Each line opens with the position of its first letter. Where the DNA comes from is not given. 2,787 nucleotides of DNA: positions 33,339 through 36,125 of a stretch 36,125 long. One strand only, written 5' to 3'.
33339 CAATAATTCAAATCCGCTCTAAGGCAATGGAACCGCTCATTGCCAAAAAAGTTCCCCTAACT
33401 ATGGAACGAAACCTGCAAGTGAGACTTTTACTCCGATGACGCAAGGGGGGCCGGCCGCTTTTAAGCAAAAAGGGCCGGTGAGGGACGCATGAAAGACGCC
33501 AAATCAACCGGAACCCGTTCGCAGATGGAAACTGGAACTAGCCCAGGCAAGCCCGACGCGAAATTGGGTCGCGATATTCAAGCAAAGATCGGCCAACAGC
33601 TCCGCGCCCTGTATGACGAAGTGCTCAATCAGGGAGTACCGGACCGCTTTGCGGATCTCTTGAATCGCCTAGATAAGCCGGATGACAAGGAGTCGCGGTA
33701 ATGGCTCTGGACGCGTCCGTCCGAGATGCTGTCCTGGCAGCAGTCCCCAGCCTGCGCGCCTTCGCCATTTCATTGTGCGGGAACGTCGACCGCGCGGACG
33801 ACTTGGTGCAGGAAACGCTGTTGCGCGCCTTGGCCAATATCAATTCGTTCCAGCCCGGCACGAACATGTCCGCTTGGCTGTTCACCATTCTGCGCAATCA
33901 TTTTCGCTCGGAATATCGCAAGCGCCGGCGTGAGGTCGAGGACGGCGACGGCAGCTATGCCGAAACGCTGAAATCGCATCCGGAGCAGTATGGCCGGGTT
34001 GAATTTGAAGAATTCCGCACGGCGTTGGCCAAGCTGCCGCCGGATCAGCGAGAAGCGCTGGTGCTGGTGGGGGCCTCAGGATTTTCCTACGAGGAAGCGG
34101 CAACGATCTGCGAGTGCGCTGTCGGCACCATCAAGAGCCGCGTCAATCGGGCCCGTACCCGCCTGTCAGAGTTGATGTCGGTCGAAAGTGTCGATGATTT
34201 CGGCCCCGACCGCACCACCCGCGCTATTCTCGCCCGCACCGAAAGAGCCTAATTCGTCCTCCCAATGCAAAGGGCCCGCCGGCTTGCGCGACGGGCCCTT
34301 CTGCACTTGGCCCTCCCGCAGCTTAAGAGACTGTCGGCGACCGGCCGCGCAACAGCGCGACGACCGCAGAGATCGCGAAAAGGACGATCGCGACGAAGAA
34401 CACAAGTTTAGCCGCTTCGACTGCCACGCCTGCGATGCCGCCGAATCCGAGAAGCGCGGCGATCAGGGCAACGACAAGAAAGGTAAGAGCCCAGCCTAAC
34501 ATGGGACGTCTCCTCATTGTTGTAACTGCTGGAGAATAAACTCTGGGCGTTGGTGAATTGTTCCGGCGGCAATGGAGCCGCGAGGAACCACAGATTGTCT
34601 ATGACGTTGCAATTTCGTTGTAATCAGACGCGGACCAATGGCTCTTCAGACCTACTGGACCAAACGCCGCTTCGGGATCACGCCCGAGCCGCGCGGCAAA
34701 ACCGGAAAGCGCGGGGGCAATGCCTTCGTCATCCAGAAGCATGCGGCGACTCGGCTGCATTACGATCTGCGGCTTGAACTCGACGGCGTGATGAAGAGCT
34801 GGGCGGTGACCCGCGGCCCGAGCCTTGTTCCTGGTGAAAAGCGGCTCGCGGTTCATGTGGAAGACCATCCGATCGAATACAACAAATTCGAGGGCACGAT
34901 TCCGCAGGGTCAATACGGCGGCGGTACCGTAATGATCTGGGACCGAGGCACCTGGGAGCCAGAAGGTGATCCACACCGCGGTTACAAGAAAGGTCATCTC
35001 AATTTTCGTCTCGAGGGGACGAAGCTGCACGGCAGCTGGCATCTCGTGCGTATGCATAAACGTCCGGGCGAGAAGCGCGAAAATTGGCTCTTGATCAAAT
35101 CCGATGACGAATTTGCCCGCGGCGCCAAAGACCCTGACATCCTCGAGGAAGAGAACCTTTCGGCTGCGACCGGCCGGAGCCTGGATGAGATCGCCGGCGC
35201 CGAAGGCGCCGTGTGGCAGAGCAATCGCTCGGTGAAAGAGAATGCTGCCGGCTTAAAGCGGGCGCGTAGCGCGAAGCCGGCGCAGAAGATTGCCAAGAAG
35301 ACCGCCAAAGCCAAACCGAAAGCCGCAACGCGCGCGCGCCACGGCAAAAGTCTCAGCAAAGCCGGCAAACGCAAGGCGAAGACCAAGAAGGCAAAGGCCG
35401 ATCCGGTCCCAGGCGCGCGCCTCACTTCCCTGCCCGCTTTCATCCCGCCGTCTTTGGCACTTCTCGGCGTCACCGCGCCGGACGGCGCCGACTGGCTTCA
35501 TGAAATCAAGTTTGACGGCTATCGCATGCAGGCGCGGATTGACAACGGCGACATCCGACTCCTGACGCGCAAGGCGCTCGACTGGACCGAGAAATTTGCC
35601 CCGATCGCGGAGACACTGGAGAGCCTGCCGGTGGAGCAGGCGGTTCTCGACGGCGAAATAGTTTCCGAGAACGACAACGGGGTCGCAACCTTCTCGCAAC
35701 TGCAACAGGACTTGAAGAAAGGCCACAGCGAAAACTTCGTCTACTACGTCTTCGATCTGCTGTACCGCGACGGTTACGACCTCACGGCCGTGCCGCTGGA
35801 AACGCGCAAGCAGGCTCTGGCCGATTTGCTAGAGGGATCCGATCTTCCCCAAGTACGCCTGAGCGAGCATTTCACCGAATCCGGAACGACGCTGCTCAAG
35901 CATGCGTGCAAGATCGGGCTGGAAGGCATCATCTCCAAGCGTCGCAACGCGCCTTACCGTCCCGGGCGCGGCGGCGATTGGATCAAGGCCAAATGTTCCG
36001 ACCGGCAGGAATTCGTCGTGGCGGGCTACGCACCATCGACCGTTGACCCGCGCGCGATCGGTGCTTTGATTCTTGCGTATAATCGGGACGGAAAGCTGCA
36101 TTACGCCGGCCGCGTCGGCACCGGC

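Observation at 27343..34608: Statistical over-representation of EcfG promoter motifs: a physically clustered GSR regulon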

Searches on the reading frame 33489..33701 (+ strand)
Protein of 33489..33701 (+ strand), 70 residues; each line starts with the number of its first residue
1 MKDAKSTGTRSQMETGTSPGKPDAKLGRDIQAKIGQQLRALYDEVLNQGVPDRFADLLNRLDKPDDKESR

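Call 5: search_protein_families(library=pfam, proteins=[window:33489-33701:+], max_evalue=0.01)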
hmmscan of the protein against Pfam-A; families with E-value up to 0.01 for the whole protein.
window:33489-33701:+ (70 aa): 1 family
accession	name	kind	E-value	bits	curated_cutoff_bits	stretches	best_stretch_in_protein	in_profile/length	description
PF18557.6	NepR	-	1.3e-16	60.3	25.7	1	31-64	1-34/35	Anti-sigma factor NepR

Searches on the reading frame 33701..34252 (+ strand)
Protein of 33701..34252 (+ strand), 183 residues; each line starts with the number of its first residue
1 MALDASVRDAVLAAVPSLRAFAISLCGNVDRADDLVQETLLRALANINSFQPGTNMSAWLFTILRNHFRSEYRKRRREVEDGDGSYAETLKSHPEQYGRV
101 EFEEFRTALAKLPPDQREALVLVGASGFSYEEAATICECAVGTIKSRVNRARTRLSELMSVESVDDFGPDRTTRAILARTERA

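Call 5: search_protein_families(library=pfam, proteins=[window:33701-34252:+], max_evalue=0.01)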
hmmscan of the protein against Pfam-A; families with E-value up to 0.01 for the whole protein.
window:33701-34252:+ (183 aa): 6 families
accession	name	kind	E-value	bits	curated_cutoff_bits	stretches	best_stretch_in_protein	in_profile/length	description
PF08281.18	Sigma70_r4_2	-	1.2e-16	60.5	25.7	1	103-155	2-54/54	Sigma-70, region 4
PF04542.20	Sigma70_r2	-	8.8e-16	57.9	24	1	15-77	6-70/71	Sigma-70 region 2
PF22029.2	PhyR_sigma2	-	2.4e-12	47.1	27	1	13-64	3-54/55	Sigma2 domain of PhyR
PF04545.22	Sigma70_r4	-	1.2e-06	28.4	24.1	1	108-156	1-49/50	Sigma-70, region 4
PF07638.17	Sigma70_ECF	-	2.5e-06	28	21.1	1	35-158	52-182/185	ECF sigma factor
PF22233.2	PhyR_sigma-like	-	1.3e-05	25.4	27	1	109-153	1-45/50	Response regulator PhyR, sigma-like domain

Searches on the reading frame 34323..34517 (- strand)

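Call 5: search_protein_families(library=pfam, proteins=[window:34323-34517:-], max_evalue=0.01)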
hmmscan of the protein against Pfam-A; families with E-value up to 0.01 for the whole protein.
window:34323-34517:- (64 aa): 1 family
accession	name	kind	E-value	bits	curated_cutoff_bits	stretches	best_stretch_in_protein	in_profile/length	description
PF07043.18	DUF1328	-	1.9e-12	47.7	27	1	11-49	1-39/39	Protein of unknown function (DUF1328)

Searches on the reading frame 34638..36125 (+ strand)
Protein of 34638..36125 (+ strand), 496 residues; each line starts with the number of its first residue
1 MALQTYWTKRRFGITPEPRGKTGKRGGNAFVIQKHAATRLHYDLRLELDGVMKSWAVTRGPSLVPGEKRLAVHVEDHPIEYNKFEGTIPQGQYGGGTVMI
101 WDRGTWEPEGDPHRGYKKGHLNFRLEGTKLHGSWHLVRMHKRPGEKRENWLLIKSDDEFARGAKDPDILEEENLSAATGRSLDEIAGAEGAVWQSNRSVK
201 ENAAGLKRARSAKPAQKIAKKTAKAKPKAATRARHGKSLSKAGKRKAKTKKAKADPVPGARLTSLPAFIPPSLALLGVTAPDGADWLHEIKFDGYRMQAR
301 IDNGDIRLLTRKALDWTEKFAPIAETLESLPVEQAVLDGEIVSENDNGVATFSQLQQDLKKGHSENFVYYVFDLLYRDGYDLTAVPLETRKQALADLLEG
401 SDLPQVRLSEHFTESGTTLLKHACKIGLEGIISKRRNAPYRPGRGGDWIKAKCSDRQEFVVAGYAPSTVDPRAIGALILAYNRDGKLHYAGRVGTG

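Call 9: search_protein_families(library=pfam, proteins=[window:34638-36125:+], max_evalue=0.01)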
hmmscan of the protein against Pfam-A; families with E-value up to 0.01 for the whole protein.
window:34638-36125:+ (496 aa): 4 families
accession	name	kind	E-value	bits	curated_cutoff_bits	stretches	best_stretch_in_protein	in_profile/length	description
PF13298.12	LigD_N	-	1.6e-45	154.1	31.1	1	33-138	1-107/107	DNA Ligase D 3'-phosphoesterase domain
PF01068.26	DNA_ligase_A_M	-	5.9e-29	101.6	26.2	1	283-452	19-204/204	ATP dependent DNA ligase domain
PF09414.15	RNA_ligase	-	5.6e-06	27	27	1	285-452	2-171/171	RNA ligase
PF04679.21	DNA_ligase_A_C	-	0.0077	17.1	27.5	0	472-496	3-27/94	ATP dependent DNA ligase C terminal region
